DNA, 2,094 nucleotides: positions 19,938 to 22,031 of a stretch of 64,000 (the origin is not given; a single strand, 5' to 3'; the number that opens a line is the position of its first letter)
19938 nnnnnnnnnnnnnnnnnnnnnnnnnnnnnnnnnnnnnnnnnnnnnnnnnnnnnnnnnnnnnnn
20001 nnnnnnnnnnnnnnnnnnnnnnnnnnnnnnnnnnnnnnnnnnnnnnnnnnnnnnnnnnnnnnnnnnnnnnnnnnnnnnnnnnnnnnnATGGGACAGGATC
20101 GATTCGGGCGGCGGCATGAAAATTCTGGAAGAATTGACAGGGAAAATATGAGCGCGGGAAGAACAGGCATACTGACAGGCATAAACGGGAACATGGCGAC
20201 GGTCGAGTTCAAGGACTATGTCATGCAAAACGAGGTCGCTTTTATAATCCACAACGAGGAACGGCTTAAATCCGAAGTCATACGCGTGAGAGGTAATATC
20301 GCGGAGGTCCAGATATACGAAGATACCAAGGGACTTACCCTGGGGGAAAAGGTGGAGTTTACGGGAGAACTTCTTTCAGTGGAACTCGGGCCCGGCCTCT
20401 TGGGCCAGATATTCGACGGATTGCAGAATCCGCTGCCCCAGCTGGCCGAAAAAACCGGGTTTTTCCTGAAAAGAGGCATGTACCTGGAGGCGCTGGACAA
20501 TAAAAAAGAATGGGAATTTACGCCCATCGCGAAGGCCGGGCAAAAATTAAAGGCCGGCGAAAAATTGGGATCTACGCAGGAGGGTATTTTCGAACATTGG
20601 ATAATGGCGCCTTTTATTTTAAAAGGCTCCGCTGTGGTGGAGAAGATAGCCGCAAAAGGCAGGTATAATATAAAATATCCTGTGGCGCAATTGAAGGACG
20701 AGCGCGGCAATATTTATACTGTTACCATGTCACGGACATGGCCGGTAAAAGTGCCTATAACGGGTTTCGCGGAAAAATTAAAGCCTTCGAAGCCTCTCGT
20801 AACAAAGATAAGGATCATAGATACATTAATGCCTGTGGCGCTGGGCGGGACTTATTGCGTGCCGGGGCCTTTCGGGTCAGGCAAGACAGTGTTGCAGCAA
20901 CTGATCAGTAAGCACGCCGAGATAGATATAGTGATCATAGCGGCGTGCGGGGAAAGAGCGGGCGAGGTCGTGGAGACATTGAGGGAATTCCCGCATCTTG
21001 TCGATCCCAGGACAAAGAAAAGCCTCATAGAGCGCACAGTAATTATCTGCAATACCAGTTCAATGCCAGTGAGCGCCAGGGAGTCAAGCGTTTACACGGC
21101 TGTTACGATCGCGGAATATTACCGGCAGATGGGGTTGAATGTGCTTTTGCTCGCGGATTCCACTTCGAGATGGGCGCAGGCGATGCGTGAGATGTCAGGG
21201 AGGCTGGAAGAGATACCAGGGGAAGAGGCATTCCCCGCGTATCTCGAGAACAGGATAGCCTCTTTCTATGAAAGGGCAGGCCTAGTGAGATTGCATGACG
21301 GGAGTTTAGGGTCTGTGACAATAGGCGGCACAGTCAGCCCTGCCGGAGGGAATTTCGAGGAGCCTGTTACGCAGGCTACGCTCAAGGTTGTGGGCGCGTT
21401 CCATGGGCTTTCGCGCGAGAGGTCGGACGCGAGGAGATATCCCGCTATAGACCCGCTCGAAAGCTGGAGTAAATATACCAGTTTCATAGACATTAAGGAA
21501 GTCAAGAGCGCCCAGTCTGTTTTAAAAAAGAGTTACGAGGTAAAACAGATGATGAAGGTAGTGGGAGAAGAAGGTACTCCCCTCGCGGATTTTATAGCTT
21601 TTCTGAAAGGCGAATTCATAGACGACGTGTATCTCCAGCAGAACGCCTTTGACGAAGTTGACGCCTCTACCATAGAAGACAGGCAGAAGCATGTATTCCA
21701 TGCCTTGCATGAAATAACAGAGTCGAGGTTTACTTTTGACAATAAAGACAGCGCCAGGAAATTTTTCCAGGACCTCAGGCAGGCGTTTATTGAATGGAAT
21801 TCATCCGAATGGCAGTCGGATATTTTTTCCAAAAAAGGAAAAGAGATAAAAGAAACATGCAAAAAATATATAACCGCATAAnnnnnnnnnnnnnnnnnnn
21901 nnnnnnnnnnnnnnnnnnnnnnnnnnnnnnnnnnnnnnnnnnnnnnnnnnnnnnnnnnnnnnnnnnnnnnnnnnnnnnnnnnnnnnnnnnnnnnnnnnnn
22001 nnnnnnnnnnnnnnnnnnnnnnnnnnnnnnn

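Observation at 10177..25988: Two complete V/A-type ATPase operons in tandem with different gene orders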

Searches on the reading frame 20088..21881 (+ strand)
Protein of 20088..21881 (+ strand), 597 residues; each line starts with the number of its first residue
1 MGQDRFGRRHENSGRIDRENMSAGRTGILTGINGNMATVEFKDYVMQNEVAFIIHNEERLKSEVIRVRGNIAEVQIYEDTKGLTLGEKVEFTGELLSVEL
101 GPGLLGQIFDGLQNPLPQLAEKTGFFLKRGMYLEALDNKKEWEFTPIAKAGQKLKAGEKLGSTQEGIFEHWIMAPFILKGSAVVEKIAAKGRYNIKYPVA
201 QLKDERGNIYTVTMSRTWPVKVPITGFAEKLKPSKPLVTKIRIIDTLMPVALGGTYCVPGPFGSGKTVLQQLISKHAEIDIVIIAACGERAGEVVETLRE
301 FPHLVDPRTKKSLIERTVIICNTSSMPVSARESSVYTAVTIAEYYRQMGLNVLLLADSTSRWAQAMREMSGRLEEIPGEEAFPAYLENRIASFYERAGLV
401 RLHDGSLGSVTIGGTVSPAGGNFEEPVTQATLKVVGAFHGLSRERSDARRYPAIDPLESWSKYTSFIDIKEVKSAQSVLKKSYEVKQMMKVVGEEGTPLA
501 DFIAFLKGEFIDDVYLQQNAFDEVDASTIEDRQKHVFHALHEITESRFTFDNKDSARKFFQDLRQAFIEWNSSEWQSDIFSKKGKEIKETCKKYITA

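Call 4: search_protein_families(library=pfam, proteins=[window:20088-21881:+], max_evalue=0.01)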
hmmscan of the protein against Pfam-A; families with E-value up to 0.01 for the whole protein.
window:20088-21881:+ (597 aa): 4 families
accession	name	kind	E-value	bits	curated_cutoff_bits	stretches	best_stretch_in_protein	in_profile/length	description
PF00006.31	ATP-synt_ab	-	5.8e-65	219.3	29.5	1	241-461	2-213/213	ATP synthase alpha/beta family, nucleotide-binding domain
PF16886.11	ATP-synt_ab_Xtn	-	1.8e-22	79.3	25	1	134-221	2-88/88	ATPsynthase alpha/beta subunit barrel-sandwich domain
PF02874.29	ATP-synt_ab_N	-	1.5e-07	32.2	20.9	1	30-93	2-69/69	ATP synthase alpha/beta family, beta-barrel domain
PF22919.1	ATP-synt_VA_C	-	1.7e-06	28.5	24.7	1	474-541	18-85/101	C-terminal domain of V and A type ATP synthase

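Call 20: find_homologous_proteins(query=window:20148-21881:+, max_evalue=1e-20)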
Query window:20148-21881:+ (577 aa): 8000 proteins with E <= 1e-20 among 8000 candidates; the best 120 are listed.
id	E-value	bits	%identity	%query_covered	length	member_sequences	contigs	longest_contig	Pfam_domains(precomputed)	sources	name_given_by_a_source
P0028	0.0e+0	1296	100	100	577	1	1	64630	PF16886.12,PF02874.30,PF00006.32,PF22919.2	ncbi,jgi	ncbi:MAG: V-type ATP synthase subunit A [Candidatus Omnitrophota bacterium]|jgi:V/A-type H+-transpor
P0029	0.0e+0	1152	89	99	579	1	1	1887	PF16886.12,PF02874.30,PF00006.32,PF22919.2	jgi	jgi:V/A-type H+/Na+-transporting ATPase subunit A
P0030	0.0e+0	1148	88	100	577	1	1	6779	PF16886.12,PF02874.30,PF00006.32,PF22919.2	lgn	-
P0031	0.0e+0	1147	88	100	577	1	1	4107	PF16886.12,PF02874.30,PF00006.32,PF22919.2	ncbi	-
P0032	0.0e+0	1147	88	100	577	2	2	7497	PF16886.12,PF02874.30,PF00006.32,PF22919.2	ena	-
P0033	0.0e+0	1146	88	100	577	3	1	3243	PF16886.12,PF02874.30,PF00006.32,PF22919.2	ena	-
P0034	0.0e+0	1144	88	100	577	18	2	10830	PF16886.12,PF02874.30,PF00006.32,PF22919.2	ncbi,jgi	-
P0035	0.0e+0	1143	88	100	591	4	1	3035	PF16886.12,PF02874.30,PF00006.32,PF22919.2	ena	-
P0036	0.0e+0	1139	88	99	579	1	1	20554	PF16886.12,PF02874.30,PF00006.32,PF22919.2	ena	-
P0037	0.0e+0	1137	87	100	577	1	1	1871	PF16886.12,PF02874.30,PF00006.32,PF22919.2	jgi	-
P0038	0.0e+0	1136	86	100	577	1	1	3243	PF16886.12,PF02874.30,PF00006.32,PF22919.2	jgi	-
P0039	0.0e+0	1135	88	100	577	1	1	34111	PF16886.12,PF02874.30,PF00006.32,PF22919.2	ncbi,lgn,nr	ncbi:MAG: V-type ATP synthase subunit A [Candidatus Omnitrophica bacterium]|nr:V-type ATP synthase s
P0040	0.0e+0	1134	88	99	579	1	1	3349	PF16886.12,PF02874.30,PF00006.32,PF22919.2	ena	-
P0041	0.0e+0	1132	87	100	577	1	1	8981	PF16886.12,PF02874.30,PF00006.32,PF22919.2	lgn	-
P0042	0.0e+0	1132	86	100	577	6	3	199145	PF16886.12,PF02874.30,PF00006.32,PF22919.2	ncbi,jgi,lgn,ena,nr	ncbi:MAG TPA: V-type ATP synthase subunit A [Candidatus Omnitrophica bacterium]|nr:V-type ATP syntha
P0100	1.9e-293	992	76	98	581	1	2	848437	PF16886.12,PF02874.30,PF00006.32,PF22919.2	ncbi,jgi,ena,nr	ncbi:MAG: V-type ATP synthase subunit A [Candidatus Omnitrophica bacterium]|nr:V-type ATP synthase s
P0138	5.9e-273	925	72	99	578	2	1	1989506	PF16886.12,PF02874.30,PF00006.32,PF22919.2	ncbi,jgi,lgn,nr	ncbi:V-type ATP synthase subunit A [bacterium]|jgi:V/A-type H+-transporting ATPase subunit A|nr:V-ty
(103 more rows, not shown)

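Call 27: find_encoding_contigs(protein=P0042, flank=10000, max_places=1)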
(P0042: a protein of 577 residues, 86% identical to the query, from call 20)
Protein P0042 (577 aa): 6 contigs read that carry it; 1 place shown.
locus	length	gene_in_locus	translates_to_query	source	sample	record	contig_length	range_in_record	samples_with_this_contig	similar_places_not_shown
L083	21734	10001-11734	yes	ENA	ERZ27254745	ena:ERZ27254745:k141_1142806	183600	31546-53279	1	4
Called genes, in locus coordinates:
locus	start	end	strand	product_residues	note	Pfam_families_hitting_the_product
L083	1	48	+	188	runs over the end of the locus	PF00156:Pribosyltran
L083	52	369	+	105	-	-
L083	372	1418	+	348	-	PF01992:vATP-synt_AC39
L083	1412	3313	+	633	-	PF01496:V_ATPase_I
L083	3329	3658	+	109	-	PF00137:ATP-synt_C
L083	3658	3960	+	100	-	PF01990:ATP-synt_F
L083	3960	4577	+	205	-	PF01991:vATP-synt_E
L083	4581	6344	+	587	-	PF02874:ATP-synt_ab_N, PF16886:ATP-synt_ab_Xtn, PF00006:ATP-synt_ab, PF22919:ATP-synt_VA_C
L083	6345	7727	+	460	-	PF00006:ATP-synt_ab, PF22919:ATP-synt_VA_C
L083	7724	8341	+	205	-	PF01813:ATP-synt_D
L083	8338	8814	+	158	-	PF00582:Usp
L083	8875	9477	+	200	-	PF01991:vATP-synt_E (weak)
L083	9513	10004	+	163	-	PF10962:DUF2764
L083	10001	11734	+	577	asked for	PF02874:ATP-synt_ab_N (weak), PF16886:ATP-synt_ab_Xtn, PF00006:ATP-synt_ab, PF22919:ATP-synt_VA_C (weak)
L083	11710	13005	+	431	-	PF02874:ATP-synt_ab_N, PF00006:ATP-synt_ab, PF22919:ATP-synt_VA_C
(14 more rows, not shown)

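Call 28: find_encoding_contigs(protein=P0100, flank=10000, max_places=1)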
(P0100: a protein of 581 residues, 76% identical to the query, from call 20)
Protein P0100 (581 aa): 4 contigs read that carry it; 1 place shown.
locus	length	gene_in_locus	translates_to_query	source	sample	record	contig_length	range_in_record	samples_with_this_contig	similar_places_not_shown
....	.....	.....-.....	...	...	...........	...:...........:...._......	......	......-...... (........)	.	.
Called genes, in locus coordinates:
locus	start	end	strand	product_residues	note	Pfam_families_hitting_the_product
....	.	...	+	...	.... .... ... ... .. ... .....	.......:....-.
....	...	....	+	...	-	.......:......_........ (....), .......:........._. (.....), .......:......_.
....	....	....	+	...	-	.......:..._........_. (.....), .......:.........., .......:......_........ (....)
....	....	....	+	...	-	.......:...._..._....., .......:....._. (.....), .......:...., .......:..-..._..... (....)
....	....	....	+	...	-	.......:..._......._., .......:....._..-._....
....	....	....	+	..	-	-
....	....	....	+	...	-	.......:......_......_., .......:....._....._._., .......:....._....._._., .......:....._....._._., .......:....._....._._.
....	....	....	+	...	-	-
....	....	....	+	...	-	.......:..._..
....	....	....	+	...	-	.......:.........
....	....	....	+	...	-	-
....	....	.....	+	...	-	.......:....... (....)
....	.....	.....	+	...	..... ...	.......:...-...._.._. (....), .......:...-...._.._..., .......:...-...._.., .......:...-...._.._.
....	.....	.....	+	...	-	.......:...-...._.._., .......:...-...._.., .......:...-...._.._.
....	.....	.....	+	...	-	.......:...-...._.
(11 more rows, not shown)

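Call 29: find_encoding_contigs(protein=P0138, flank=10000, max_places=1)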
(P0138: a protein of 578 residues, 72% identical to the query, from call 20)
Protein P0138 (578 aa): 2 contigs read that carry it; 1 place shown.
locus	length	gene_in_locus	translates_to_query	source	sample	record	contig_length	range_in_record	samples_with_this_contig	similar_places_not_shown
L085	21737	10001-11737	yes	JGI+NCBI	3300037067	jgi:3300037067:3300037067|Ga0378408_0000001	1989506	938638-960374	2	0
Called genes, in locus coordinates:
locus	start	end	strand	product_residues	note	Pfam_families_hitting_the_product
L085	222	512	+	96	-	-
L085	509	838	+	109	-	PF00825:Ribonuclease_P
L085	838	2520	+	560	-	PF14849:YidC_periplas, PF02096:60KD_IMP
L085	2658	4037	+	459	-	PF10396:TrmE_N, PF12631:MnmE_helical, PF01926:MMR_HSR1, PF02421:FeoB_N (weak), PF04548:AIG1 (faint)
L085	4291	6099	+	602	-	PF00890:FAD_binding_2 (faint), PF01134:GIDA, PF13932:SAM_GIDA_C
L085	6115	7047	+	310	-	PF04055:Radical_SAM, PF16199:Radical_SAM_C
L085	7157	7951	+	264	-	PF00142:Fer4_NifH, PF01656:CbiA, PF02374:ArsA_ATPase (weak), PF06564:CBP_BcsQ, PF09140:MipZ (weak), PF10609:ParA, PF13614:AAA_31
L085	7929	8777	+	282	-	PF02195:ParB_N, PF17762:HTH_ParB, PF23552:ParB_C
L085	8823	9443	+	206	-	-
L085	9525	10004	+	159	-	PF10962:DUF2764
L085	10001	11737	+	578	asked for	PF02874:ATP-synt_ab_N, PF16886:ATP-synt_ab_Xtn, PF00006:ATP-synt_ab, PF22919:ATP-synt_VA_C (weak)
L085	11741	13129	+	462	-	PF02874:ATP-synt_ab_N, PF00006:ATP-synt_ab, PF22919:ATP-synt_VA_C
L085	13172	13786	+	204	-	PF01813:ATP-synt_D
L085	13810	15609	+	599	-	PF01496:V_ATPase_I (faint)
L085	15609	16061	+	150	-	PF00137:ATP-synt_C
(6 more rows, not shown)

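Call 37: search_protein_families(library=ncbifam, proteins=[window:20148-21881:+], max_evalue=0.001)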
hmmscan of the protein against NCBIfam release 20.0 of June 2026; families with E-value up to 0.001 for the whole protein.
window:20148-21881:+ (577 aa): 33 families (the best 25 are shown)
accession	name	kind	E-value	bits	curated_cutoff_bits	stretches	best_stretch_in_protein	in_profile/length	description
NF003220.0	PRK04192.1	subfamily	4.7e-227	755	470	1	6-573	4-578/588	V-type ATP synthase subunit A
TIGR01043.1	ATP_syn_A_arch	equivalog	1.5e-162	542.1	972.15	1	12-530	8-534/580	ATP synthase subunit A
NF011287.0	PRK14698.1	equivalog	1.1e-128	430.8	1238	2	247-521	670-957/1017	V-type ATP synthase subunit A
TIGR01042.1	V-ATPase_V1_A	equivalog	7.3e-128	427.7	779.9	1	37-506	31-513/591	V-type ATPase subunit A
TIGR03496.1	FliI_clade1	equivalog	1.8e-47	162.1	619.1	2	211-465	115-359/414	flagellar protein export ATPase FliI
TIGR02546.1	III_secr_ATP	equivalog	3.3e-47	161.2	604.75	2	198-469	111-373/423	type III secretion system ATPase SctN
TIGR01026.1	fliI_yscN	subfamily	4.9e-47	160.6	379.5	2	215-462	145-380/440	FliI/YscN family ATPase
TIGR03498.1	FliI_clade3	equivalog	6.2e-44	150.3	587.45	2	199-465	106-366/418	flagellar protein export ATPase FliI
NF005295.0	PRK06820.1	equivalog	6.3e-42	144.1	690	2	215-456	145-375/440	EscN/YscN/HrcN family type III secretion system ATPase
TIGR03497.1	FliI_clade2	equivalog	2.5e-41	142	629.8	2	211-465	115-357/413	flagellar protein export ATPase FliI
NF005391.0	PRK06936.1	equivalog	4e-38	131.4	657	2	214-465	143-386/439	type III secretion system ATPase SctN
NF006012.0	PRK08149.1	equivalog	9.2e-38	130.3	594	1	194-468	115-378/431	type III secretion system ATPase SctN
NF006575.0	PRK09099.1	subfamily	8.2e-37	127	706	1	215-499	147-423/443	type III secretion system ATPase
NF005765.0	PRK07594.1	equivalog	2e-33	115.7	715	2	214-468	136-378/433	EscN/YscN/HrcN family type III secretion system ATPase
NF003235.0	PRK04196.1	subfamily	9.6e-33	113.6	349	2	245-529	157-444/462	V-type ATP synthase subunit B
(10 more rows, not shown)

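Call 46: search_protein_representatives(protein=window:20148-21881:+)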
Query: 577 residues. Proteins with E-value up to 0.001 (for the whole library): 8000; up to 1e-10: 3763; up to 1e-30: 743. The best 150 are listed.
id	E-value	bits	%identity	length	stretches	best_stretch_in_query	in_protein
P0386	7.7e-198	675.1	68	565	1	11-448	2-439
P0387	1.6e-186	637.7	54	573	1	12-568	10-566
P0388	8.0e-173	592.6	64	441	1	6-430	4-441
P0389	2.2e-172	591.1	52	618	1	8-567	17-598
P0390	3.5e-172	590.4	52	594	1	7-570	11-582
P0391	3.5e-170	583.9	70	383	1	197-566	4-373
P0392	3.8e-166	570.5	49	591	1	5-571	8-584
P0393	1.2e-162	559.0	50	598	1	6-568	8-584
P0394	3.3e-156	537.7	76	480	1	196-507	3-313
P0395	1.3e-149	515.9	52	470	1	116-572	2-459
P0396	9.0e-149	513.2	49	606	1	3-532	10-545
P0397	1.6e-145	502.4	48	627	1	1-553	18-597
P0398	1.0e-141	489.9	48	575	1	4-554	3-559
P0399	5.4e-133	461.1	46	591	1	5-556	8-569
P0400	6.9e-133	460.7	43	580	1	5-568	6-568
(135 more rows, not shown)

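Call 47: list_cluster_members(proteins=[P0387, P0389, P0390, P0392, P0393, P0396, P0397, P0398, P0399, P0400])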
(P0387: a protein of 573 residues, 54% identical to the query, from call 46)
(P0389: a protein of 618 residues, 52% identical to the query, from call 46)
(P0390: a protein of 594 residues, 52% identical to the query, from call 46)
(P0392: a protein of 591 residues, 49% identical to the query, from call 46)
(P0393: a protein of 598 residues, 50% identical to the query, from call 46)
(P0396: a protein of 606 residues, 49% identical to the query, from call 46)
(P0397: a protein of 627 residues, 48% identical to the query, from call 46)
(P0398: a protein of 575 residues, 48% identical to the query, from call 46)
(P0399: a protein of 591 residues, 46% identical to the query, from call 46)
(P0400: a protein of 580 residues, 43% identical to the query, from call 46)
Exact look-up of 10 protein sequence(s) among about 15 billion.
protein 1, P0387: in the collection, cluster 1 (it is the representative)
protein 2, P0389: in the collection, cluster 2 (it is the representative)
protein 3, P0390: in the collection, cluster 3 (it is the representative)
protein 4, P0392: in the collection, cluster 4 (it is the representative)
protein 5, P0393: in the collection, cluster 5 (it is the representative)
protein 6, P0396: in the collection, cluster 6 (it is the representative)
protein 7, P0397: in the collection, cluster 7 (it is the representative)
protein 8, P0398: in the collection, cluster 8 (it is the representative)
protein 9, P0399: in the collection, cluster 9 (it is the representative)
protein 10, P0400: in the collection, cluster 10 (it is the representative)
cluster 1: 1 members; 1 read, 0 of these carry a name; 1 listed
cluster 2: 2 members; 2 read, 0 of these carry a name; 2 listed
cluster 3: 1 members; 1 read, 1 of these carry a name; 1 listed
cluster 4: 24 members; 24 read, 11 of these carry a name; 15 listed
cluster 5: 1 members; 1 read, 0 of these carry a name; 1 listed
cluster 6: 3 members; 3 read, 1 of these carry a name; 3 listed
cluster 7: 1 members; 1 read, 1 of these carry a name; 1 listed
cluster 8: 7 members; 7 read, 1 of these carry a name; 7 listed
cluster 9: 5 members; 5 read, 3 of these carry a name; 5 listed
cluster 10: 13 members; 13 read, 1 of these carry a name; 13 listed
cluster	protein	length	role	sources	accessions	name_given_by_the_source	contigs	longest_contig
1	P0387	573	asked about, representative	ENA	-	-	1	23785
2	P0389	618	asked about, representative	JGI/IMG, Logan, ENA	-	-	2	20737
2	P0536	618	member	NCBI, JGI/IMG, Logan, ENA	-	-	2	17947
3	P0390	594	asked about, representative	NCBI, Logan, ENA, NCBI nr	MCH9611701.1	MAG: V-type ATP synthase alpha chain [Chlamydiia bacterium] | V-type ATP synthase alpha chain [Chlamydiia bacterium]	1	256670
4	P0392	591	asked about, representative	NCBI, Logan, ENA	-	-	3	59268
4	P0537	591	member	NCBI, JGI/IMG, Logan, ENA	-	V/A-type H+-transporting ATPase subunit A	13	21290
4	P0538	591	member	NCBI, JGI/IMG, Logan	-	V/A-type H+-transporting ATPase subunit A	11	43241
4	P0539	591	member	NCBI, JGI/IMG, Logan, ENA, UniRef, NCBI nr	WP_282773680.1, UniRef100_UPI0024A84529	V-type ATP synthase subunit A [Phaeodactylibacter xiamenensis] | V/A-type H+-transporting ATPase subunit A | V-type ATP synthase subunit A n=1 Tax=Phaeodactylibacter xiamenensis TaxID=1524460 ...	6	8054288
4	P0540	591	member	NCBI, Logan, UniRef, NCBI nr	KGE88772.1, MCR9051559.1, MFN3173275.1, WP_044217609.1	MAG: V-type ATP synthase subunit A [Phaeodactylibacter xiamenensis] | V-type ATP synthase alpha chain n=1 Tax=Phaeodactylibacter xiamenensis TaxID=1524460 ... | V-type ATP synthase subunit A [Phaeodactylibacter xiamenensis]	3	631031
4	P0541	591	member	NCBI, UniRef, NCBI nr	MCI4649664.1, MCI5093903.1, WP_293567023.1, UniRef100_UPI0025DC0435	V-type ATP synthase subunit A [Phaeodactylibacter sp.] | V-type ATP synthase subunit A n=1 Tax=Phaeodactylibacter sp. TaxID=1940289 ...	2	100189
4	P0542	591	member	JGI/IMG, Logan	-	V/A-type H+-transporting ATPase subunit A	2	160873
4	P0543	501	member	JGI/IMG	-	V/A-type H+-transporting ATPase subunit A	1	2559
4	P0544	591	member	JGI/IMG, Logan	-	V/A-type H+-transporting ATPase subunit A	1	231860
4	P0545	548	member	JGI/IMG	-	V/A-type H+-transporting ATPase subunit A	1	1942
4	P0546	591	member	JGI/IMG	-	V/A-type H+-transporting ATPase subunit A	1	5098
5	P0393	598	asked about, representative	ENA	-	-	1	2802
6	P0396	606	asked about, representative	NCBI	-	-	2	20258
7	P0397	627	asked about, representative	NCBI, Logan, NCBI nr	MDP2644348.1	MAG: V-type ATP synthase subunit A [Desulfobacterales bacterium] | V-type ATP synthase subunit A [Desulfobacterales bacterium]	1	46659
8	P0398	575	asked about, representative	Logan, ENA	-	-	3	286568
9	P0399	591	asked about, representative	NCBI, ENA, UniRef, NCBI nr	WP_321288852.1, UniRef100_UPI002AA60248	V-type ATP synthase subunit A [uncultured Sunxiuqinia sp.] | V-type ATP synthase subunit A n=1 Tax=uncultured Sunxiuqinia sp. TaxID=1573825 ...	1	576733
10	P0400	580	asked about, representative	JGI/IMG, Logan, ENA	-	-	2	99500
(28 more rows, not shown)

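Call 75: find_related_loci(query=window:20148-21881:+, collection=metagenome_contigs, flank=10000)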
Query window:20148-21881:+ (577 aa) in metagenome_contigs; peptide patterns used: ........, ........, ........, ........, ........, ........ (x = any residue, [..] = any of these).
600 stretches matched a pattern (row limit reached: there are more); 591 encode a relative of the query (tblastn E <= 1e-3); the best 80 are kept; 80 distinct loci.
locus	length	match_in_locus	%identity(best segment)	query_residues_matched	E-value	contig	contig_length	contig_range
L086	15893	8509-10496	86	1-577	0e+0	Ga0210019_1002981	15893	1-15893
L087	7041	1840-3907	87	1-573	0e+0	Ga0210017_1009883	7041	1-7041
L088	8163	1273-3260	85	1-576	0e+0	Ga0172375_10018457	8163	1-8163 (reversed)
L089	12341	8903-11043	86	1-569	0e+0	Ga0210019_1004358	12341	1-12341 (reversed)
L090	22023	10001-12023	88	1-560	0e+0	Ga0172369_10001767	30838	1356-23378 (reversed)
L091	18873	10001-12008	88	1-560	0e+0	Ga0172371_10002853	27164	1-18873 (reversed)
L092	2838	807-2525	78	1-573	0e+0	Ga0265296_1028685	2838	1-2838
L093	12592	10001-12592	75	1-573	0e+0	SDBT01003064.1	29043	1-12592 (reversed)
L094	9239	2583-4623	77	1-569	0e+0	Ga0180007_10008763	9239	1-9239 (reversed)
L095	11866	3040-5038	76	1-560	0e+0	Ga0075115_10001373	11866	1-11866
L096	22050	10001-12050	71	1-567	0e+0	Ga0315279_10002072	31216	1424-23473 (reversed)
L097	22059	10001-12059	71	1-573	0e+0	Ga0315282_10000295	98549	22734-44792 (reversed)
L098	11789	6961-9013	70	1-567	0e+0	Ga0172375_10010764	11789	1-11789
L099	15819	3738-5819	70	1-567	0e+0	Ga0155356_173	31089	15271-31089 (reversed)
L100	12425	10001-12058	69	1-566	0e+0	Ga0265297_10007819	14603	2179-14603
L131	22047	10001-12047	68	1-568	0e+0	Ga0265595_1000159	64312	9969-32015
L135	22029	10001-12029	69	3-568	0e+0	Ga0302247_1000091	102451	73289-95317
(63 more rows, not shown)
